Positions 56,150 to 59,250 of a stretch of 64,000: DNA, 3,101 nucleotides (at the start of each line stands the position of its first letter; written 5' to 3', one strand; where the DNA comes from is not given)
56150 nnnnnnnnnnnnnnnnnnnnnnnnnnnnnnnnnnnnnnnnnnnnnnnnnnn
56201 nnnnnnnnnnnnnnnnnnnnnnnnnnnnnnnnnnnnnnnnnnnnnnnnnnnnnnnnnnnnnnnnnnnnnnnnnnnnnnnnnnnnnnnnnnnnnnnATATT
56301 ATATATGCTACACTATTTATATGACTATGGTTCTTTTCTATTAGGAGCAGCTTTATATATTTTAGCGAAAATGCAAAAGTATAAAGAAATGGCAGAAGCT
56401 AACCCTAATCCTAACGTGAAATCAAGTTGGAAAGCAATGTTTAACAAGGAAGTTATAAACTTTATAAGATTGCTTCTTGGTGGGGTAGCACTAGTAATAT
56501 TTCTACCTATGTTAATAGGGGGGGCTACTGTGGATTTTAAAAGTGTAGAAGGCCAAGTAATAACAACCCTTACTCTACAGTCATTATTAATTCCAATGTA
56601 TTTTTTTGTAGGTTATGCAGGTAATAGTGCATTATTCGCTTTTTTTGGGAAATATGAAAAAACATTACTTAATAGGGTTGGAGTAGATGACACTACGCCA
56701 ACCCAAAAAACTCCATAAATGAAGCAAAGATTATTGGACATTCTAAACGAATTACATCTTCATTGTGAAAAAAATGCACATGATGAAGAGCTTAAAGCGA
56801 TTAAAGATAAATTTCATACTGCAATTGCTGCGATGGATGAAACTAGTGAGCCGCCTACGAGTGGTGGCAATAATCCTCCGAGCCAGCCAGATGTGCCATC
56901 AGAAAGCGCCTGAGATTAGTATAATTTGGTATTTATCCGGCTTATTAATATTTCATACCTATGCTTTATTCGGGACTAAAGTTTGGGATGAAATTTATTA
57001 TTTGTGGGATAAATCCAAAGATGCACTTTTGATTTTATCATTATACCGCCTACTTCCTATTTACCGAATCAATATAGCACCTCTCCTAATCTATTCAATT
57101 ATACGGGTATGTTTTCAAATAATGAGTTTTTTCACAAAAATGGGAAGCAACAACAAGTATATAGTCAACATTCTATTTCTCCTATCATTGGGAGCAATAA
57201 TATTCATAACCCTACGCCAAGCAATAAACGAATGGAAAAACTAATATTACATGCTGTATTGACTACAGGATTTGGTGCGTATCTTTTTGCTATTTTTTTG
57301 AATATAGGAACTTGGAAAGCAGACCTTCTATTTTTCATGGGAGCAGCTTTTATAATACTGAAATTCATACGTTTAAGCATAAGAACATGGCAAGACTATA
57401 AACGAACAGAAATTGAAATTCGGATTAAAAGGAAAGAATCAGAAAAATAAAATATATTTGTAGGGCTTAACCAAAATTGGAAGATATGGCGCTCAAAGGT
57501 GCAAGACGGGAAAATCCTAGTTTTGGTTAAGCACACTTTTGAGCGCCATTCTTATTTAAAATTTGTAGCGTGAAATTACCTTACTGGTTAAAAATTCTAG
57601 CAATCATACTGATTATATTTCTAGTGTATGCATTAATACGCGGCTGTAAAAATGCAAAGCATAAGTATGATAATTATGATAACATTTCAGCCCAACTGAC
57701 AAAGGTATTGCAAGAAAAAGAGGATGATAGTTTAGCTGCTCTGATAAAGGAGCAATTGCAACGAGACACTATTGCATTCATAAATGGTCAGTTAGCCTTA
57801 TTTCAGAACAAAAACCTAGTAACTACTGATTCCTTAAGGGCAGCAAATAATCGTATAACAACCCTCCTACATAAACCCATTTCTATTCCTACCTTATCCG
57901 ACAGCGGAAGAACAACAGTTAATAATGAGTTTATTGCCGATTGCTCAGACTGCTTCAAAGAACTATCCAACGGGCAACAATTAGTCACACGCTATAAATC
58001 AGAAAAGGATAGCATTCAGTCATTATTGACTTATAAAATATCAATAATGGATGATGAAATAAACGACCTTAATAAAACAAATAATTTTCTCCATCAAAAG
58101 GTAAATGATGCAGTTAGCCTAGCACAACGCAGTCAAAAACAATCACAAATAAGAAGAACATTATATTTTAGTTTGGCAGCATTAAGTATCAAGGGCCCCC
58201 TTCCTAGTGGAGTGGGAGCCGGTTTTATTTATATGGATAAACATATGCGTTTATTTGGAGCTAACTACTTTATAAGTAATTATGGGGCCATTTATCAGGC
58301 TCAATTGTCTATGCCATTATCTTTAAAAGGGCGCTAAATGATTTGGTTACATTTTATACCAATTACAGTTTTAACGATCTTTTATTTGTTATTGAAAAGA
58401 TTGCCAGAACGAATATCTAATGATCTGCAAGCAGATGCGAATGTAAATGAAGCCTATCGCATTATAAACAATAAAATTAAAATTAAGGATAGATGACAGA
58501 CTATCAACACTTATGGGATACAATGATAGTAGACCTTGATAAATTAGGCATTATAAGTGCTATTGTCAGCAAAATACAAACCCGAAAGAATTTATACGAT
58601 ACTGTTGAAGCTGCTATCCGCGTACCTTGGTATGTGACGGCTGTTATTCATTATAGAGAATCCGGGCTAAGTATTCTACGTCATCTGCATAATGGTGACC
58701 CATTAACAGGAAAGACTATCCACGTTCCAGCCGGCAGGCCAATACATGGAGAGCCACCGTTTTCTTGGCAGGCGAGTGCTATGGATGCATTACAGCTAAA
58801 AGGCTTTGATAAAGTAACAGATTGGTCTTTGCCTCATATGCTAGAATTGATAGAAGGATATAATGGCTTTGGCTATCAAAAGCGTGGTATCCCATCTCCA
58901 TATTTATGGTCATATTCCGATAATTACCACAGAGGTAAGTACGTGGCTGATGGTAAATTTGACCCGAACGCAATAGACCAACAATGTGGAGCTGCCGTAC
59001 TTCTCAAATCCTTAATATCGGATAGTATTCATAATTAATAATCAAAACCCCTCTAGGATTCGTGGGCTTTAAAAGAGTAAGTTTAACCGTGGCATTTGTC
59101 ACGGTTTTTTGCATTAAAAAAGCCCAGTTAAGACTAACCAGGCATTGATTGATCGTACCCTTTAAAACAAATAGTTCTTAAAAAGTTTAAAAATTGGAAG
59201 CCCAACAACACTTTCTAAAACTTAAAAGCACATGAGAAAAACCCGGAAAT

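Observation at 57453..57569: Two interleaved 12-bp stems (pseudoknot order) between a promoter and the spanin-like gene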

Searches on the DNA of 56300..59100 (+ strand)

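Call 3: search_rna_families(source=window, start=56500, end=58500, threshold=evalue, max_evalue=10, show_alignments=3)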
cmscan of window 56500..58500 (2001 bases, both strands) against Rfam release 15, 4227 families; matches with E-value up to 10: 10.
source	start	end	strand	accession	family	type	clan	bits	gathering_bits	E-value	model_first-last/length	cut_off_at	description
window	57984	58030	-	RF01647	ceN61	Gene; snRNA; snoRNA; CD-box;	-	22.7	60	0.06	1-72/72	no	Caenorhabditis snoRNA ceN61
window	57141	57211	-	RF01626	ceN30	Gene; snRNA; snoRNA; CD-box;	-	20.2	65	0.42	1-73/73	no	Caenorhabditis snoRNA ceN30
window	56947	56999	+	RF03760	mir-2041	Gene; miRNA;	-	19.6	70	1.7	1-68/68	no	mir-2041 microRNA precursor family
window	57603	57674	-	RF03039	Peptidase-S11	Cis-reg;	-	18.2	34.8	6.6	1-84/84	no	Peptidase-S11 RNA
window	56586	56733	+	RF00542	snopsi28S-1192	Gene; snRNA; snoRNA; HACA-box;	-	18.1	44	4.9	1-138/138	no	Small nucleolar RNA psi28S-1192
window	56773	56825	+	RF00266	snoZ17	Gene; snRNA; snoRNA; CD-box;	CL00053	17.8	44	6.3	1-71/71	no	Small nucleolar RNA Z17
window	56573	56705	-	RF01578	RUF1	Gene; sRNA;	-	16.7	70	3.7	1-264/264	no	Plasmodium RNA of unkown function RUF1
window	58048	58090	+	RF01559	DdR1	Gene; snRNA; snoRNA; CD-box;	-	16.3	70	8.8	1-66/66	no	Dictyostelium snoRNA DdR1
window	57468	57560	+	RF00821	mir-249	Gene; miRNA;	-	15.2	70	9.3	1-97/97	no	mir-249 microRNA precursor family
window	57270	57319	+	RF02060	STnc410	Gene; sRNA;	-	14.1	50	5.6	1-158/158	no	Enterobacterial sRNA STnc410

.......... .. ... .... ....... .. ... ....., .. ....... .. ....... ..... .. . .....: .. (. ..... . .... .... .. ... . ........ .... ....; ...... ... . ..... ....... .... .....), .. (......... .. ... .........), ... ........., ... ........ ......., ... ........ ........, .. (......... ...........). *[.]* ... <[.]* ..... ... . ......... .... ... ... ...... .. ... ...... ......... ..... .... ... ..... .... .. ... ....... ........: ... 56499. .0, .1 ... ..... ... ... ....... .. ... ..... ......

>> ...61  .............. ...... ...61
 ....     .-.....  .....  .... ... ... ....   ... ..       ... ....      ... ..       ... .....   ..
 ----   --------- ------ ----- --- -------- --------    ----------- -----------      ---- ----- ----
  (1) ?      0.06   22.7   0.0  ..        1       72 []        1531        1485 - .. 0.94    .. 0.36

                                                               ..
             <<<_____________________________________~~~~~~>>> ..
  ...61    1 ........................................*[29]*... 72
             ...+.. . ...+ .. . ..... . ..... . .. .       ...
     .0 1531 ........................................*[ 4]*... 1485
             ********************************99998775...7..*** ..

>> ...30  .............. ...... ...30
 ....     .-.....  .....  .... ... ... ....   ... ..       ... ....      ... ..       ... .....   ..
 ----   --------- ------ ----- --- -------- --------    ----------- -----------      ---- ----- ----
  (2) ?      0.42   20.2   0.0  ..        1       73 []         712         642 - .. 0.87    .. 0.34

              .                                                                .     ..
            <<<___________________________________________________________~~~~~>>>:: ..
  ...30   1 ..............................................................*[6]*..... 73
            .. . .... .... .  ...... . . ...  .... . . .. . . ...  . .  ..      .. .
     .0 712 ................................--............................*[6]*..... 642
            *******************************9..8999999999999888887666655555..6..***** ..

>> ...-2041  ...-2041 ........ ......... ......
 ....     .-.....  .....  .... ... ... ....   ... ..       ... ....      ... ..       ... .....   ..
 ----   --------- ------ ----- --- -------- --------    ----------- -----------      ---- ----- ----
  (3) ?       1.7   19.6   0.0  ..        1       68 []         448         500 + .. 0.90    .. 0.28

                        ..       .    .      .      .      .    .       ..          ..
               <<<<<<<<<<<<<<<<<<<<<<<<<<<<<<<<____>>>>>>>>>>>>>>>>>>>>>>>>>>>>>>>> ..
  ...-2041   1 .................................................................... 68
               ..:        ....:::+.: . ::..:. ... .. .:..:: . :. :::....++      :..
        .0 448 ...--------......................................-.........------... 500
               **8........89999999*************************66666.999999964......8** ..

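Call 10: search_dna_similar(query=window:56300-59100:+, collection=phages, mode=distant)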
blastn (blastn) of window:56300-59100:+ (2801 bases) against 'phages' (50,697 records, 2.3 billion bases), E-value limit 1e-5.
No match.

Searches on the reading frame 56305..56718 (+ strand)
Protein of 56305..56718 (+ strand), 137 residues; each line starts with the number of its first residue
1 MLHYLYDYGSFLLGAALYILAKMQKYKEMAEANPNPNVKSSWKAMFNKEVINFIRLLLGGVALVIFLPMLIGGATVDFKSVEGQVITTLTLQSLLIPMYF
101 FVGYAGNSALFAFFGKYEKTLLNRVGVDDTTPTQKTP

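Call 11: search_protein_families(library=phrogs, proteins=[window:56305-56718:+], max_evalue=0.01)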
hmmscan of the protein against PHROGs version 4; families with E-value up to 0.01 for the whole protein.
window:56305-56718:+ (137 aa): 0 families

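Call 12: search_protein_families(library=pfam, proteins=[window:56305-56718:+], max_evalue=0.01)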
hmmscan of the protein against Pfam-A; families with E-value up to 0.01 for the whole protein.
window:56305-56718:+ (137 aa): 0 families

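Call 120: search_protein_families(library=ncbifam, proteins=[window:56305-56718:+], max_evalue=1)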
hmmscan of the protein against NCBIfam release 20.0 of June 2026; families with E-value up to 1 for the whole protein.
window:56305-56718:+ (137 aa): 2 families
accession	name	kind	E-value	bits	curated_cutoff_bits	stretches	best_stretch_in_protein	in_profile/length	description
NF040970.1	memb_ExtQ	equivalog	0.0038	17.5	150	1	12-76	23-89/134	selenite/tellurite reduction operon b-type cytochrome membrane protein ExtQ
NF040945.1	CCC_membrane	equivalog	0.079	13.3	65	1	13-71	22-80/99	CCC motif membrane protein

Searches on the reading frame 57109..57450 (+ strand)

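Call 11: search_protein_families(library=phrogs, proteins=[window:57109-57450:+], max_evalue=0.01)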
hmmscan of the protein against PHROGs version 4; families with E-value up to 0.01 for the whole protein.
window:57109-57450:+ (113 aa): 0 families

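Call 12: search_protein_families(library=pfam, proteins=[window:57109-57450:+], max_evalue=0.01)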
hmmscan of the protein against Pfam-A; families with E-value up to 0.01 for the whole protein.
window:57109-57450:+ (113 aa): 0 families

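Call 120: search_protein_families(library=ncbifam, proteins=[window:57109-57450:+], max_evalue=1)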
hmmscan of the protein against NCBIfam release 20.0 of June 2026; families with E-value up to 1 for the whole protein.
window:57109-57450:+ (113 aa): 1 family
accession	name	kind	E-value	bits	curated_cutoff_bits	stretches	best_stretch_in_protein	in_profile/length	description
TIGR02156.2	PA_CoA_Oxy1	equivalog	0.064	12.3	280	1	16-80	27-94/289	1,2-phenylacetyl-CoA epoxidase subunit PaaA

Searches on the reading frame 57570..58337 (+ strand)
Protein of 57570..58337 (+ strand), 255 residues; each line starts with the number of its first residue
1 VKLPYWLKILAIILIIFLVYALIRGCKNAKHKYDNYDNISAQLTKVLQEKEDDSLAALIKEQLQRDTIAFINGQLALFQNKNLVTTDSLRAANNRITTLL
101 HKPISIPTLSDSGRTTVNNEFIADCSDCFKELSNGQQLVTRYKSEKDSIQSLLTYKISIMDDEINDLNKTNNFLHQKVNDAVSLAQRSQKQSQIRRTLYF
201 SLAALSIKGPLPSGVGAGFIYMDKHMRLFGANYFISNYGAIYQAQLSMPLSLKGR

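Call 11: search_protein_families(library=phrogs, proteins=[window:57570-58337:+], max_evalue=0.01)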
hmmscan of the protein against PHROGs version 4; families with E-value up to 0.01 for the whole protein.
window:57570-58337:+ (255 aa): 0 families

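Call 12: search_protein_families(library=pfam, proteins=[window:57570-58337:+], max_evalue=0.01)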
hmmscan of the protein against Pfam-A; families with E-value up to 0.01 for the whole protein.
window:57570-58337:+ (255 aa): 0 families

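Call 14: find_related_loci(query=window:57570-58337:+, collection=viral_contigs, flank=3000)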
Query window:57570-58337:+ (255 aa) in viral_contigs; peptide patterns used: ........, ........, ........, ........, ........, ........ (x = any residue, [..] = any of these).
14 stretches matched a pattern, but none encodes a relative of the query by tblastn (E <= 1e-3).

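Call 18: find_homologous_proteins(query=window:57570-58337:+, max_evalue=0.001)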
Query window:57570-58337:+ (255 aa): 2 proteins with E <= 0.001 among 1247 candidates.
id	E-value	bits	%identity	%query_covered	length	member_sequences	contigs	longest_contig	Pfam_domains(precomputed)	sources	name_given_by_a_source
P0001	7.8e-162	554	100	100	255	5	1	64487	-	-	-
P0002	1.9e-37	147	35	98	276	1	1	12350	-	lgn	-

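Call 19: find_encoding_contigs(protein=P0002, flank=6000)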
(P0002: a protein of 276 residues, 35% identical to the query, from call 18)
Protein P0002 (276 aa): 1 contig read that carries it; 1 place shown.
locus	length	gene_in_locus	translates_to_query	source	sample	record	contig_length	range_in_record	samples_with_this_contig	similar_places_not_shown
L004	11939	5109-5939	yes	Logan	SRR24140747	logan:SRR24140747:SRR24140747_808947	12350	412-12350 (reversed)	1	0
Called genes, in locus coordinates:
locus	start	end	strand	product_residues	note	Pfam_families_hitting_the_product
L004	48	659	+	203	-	-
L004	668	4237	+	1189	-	-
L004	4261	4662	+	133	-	-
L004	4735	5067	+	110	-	-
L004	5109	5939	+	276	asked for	-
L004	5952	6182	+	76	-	-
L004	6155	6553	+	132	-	-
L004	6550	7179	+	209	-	-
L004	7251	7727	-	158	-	PF04542:Sigma70_r2 (weak), PF08281:Sigma70_r4_2, PF04545:Sigma70_r4 (weak)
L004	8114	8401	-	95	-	PF17420:GP17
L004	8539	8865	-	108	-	-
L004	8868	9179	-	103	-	-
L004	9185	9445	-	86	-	-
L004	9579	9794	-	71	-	-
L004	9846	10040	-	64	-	-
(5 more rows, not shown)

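Call 36: search_protein_representatives(alignment_id=A2)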
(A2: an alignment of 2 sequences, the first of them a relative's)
Query: 2 sequences, 260 profile positions. Proteins with E-value up to 0.001 (for the whole library): 95; up to 1e-10: 69; up to 1e-30: 42. The best 95 are listed.
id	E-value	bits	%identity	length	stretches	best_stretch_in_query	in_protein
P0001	1.7e-143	492.8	-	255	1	8-260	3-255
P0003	6.6e-74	264.8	-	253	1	7-259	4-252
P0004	1.1e-65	237.8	-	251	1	13-259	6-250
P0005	9.5e-65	234.8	-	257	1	10-258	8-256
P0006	4.0e-60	219.6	-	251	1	9-258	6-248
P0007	1.1e-56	208.4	-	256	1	7-259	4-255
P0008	2.1e-56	207.5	-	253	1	6-258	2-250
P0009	2.9e-56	207.0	-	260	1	15-259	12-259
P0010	4.8e-53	196.4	-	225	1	36-258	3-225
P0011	3.0e-49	184.0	-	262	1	8-258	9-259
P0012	1.2e-48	182.0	-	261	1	7-259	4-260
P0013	4.6e-48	180.1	-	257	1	9-259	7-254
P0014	1.5e-47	178.4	-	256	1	5-259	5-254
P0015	1.9e-47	178.1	-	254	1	14-258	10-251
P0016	2.3e-47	177.8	-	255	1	10-259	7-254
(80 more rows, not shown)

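Call 42: find_related_loci(query=A6, collection=viral_contigs, flank=2500)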
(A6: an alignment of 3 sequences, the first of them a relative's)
Query A6 (255 aa) in viral_contigs; peptide patterns used: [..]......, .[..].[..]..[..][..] (x = any residue, [..] = any of these).
101 stretches matched a pattern; 3 encode a relative of the query (tblastn E <= 1e-3); 3 distinct loci.
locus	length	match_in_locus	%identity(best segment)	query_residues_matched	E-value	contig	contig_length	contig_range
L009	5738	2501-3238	36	2-253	1e-39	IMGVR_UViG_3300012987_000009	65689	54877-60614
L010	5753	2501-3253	38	1-255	5e-38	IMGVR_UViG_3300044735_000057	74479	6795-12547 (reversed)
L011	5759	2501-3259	29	1-253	4e-31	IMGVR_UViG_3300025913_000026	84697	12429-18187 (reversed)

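Call 46: find_related_loci(query=A6, collection=metagenome_contigs, flank=2000)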
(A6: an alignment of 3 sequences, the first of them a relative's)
Query A6 (255 aa) in metagenome_contigs; peptide patterns used: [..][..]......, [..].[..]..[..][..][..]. (x = any residue, [..] = any of these).
85 stretches matched a pattern, but none encodes a relative of the query by tblastn (E <= 1e-3).

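Call 47: find_encoding_contigs(protein=P0003, flank=1500, max_places=4)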
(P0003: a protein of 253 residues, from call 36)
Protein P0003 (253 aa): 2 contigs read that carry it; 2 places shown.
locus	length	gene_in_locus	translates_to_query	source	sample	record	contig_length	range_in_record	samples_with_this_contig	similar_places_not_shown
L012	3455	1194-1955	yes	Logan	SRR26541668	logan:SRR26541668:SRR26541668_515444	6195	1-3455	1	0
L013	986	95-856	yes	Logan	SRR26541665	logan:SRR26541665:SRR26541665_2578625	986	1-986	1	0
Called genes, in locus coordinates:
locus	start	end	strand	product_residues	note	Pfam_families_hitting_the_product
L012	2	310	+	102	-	?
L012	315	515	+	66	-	-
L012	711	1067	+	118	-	-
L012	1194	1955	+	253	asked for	-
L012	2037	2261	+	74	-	-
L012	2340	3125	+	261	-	-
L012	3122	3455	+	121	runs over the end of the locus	-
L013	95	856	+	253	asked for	-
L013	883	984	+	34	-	?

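Call 48: find_encoding_contigs(protein=P0004, flank=1500, max_places=4)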
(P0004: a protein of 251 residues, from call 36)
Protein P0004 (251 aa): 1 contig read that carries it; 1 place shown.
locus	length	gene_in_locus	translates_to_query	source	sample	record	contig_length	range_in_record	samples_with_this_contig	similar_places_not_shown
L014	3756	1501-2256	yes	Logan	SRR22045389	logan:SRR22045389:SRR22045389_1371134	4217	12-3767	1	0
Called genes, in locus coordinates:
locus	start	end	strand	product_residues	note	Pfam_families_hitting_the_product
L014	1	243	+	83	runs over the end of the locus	?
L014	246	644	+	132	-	-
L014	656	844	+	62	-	-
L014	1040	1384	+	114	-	-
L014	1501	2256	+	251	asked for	-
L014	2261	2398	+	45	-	-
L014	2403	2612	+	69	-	-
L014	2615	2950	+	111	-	-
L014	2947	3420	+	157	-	PF00959:Phage_lysozyme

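Call 49: find_encoding_contigs(protein=P0005, flank=1500, max_places=4)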
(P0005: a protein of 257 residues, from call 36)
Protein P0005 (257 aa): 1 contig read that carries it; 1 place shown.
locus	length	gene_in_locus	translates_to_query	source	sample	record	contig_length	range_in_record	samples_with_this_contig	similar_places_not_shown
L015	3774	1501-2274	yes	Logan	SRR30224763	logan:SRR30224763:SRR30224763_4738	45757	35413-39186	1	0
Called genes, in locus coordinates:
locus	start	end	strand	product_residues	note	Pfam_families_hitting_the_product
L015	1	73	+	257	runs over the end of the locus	PF27114:Phage_tail_beta (weak)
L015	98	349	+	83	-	-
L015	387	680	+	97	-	-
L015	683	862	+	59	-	-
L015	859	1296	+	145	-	-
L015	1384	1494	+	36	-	-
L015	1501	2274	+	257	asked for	-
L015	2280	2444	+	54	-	-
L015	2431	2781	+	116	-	-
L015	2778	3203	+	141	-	-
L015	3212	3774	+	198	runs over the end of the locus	-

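Call 50: find_encoding_contigs(protein=P0006, flank=1500, max_places=4)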
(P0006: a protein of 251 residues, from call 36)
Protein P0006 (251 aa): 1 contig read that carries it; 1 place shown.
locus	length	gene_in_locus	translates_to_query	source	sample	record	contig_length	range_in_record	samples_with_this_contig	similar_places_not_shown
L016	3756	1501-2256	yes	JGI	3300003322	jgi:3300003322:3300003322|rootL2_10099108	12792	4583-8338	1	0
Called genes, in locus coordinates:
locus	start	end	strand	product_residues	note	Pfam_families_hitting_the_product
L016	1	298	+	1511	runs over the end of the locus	PF13472:Lipase_GDSL_2 (faint)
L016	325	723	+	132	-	-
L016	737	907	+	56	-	-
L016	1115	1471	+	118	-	-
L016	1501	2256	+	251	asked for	-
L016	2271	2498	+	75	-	-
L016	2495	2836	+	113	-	-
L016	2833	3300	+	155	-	PF00959:Phage_lysozyme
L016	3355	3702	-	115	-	-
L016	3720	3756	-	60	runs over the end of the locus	-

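Call 51: find_encoding_contigs(protein=P0007, flank=1500, max_places=4)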
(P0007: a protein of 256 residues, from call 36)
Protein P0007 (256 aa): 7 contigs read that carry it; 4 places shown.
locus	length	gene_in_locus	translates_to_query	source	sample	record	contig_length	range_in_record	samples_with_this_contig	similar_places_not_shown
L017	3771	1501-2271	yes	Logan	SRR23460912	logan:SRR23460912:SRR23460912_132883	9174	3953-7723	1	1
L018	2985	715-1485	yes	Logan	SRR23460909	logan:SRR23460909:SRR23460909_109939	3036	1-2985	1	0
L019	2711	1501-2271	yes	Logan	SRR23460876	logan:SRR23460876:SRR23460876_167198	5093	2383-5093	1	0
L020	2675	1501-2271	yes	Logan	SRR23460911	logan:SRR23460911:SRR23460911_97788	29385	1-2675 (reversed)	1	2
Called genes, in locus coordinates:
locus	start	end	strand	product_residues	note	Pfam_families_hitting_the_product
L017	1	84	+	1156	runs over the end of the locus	-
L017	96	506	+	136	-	-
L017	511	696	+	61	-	-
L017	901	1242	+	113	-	-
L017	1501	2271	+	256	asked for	-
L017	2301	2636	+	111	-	-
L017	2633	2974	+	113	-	-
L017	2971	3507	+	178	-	-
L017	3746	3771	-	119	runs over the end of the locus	-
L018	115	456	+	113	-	-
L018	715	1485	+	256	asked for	-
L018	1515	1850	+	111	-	-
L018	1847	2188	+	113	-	-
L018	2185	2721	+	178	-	-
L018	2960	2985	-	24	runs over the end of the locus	?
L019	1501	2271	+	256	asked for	-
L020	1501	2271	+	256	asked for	-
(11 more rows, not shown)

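Call 52: find_encoding_contigs(protein=P0008, flank=1500, max_places=4)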
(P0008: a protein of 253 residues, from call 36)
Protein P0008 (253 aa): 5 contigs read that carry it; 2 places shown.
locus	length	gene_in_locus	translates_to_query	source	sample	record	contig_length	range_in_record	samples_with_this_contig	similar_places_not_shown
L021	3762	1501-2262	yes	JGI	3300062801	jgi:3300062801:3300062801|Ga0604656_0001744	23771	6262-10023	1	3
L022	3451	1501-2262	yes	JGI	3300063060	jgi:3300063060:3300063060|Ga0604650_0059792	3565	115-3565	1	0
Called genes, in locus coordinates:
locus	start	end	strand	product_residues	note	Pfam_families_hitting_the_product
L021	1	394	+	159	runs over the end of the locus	PF07484:Collar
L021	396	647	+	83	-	-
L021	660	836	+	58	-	-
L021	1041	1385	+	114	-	-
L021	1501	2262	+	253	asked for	-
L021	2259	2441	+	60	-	-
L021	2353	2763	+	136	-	-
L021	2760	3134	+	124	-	-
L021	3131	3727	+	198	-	-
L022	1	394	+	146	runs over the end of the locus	PF07484:Collar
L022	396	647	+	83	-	-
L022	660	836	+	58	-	-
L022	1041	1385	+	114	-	-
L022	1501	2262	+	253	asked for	-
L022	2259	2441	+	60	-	-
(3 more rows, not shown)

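Call 53: find_encoding_contigs(protein=P0009, flank=1500, max_places=4)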
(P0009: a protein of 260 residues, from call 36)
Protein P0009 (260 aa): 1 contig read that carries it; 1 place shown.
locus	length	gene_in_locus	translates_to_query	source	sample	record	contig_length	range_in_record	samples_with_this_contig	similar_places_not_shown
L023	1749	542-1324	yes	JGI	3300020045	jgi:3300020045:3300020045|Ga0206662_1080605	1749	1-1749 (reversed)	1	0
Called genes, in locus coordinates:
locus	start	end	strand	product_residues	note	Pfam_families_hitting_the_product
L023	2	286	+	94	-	?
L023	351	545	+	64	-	-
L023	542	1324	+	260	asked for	-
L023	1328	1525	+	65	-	-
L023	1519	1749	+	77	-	?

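Call 54: find_encoding_contigs(protein=P0011, flank=1500, max_places=4)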
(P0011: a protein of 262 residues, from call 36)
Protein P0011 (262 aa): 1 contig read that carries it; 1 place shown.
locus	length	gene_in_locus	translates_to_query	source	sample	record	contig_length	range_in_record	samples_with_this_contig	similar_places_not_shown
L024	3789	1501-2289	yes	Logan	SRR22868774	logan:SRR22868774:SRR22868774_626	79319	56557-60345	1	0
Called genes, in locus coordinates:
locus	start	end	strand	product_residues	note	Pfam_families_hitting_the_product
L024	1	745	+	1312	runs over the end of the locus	-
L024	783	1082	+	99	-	-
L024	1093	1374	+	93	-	-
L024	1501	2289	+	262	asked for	-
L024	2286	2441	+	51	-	-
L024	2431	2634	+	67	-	-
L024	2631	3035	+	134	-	-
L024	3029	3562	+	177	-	-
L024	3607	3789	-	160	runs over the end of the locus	PF04542:Sigma70_r2, PF08281:Sigma70_r4_2, PF04545:Sigma70_r4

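Call 64: find_related_loci(query=A6, collection=genome_contigs, flank=2500)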
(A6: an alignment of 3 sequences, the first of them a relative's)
Query A6 (255 aa) in genome_contigs; peptide patterns used: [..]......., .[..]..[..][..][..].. (x = any residue, [..] = any of these).
30 stretches matched a pattern, but none encodes a relative of the query by tblastn (E <= 1e-3).

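Call 65: find_encoding_contigs(protein=P0012, flank=1500, max_places=3)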
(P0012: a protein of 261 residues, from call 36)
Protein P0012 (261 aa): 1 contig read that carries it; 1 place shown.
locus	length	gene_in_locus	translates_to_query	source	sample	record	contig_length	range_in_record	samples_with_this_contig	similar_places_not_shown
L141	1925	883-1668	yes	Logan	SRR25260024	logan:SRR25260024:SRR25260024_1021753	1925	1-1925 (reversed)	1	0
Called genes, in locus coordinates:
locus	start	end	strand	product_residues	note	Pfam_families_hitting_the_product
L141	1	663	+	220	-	?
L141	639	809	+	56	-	-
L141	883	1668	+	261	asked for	-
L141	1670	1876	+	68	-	-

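Call 66: find_encoding_contigs(protein=P0013, flank=1500, max_places=3)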
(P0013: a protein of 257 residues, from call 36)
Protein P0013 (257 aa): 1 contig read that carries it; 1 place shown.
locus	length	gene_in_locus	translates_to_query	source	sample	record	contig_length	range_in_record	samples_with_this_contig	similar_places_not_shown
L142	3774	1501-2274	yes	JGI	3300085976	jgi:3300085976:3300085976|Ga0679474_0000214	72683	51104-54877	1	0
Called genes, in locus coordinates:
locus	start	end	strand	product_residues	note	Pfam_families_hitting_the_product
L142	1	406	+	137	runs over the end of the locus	-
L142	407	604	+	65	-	-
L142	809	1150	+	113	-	-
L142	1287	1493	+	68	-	-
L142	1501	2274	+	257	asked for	-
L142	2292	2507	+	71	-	-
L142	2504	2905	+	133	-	-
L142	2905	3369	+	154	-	PF00959:Phage_lysozyme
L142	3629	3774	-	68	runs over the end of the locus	-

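Call 67: find_encoding_contigs(protein=P0016, flank=1500, max_places=3)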
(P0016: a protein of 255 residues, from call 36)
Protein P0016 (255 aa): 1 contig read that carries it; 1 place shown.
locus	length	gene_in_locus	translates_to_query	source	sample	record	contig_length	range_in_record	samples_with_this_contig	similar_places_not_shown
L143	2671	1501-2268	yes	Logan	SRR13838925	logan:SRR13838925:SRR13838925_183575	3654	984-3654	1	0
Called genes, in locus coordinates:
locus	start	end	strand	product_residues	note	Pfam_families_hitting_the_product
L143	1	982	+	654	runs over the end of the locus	?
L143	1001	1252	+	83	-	-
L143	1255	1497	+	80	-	-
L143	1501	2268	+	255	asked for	-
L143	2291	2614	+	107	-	-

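Call 98: find_related_loci(query=A15, collection=viral_contigs, flank=1500)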
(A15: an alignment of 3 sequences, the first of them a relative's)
Query A15 (253 aa) in viral_contigs; peptide patterns used: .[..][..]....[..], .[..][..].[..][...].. (x = any residue, [..] = any of these).
26 stretches matched a pattern, but none encodes a relative of the query by tblastn (E <= 1e-3).

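Call 120: search_protein_families(library=ncbifam, proteins=[window:57570-58337:+], max_evalue=1)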
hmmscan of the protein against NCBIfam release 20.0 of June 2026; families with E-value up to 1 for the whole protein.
window:57570-58337:+ (255 aa): 2 families
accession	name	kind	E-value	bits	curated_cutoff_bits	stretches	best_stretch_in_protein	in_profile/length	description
TIGR02115.1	potass_kdpF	equivalog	0.1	12.7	26.85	1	9-24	5-20/24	K(+)-transporting ATPase subunit F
NF041023.1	PP0621_fam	subfamily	0.16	12.3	45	1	7-31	1-25/71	PP0621 family protein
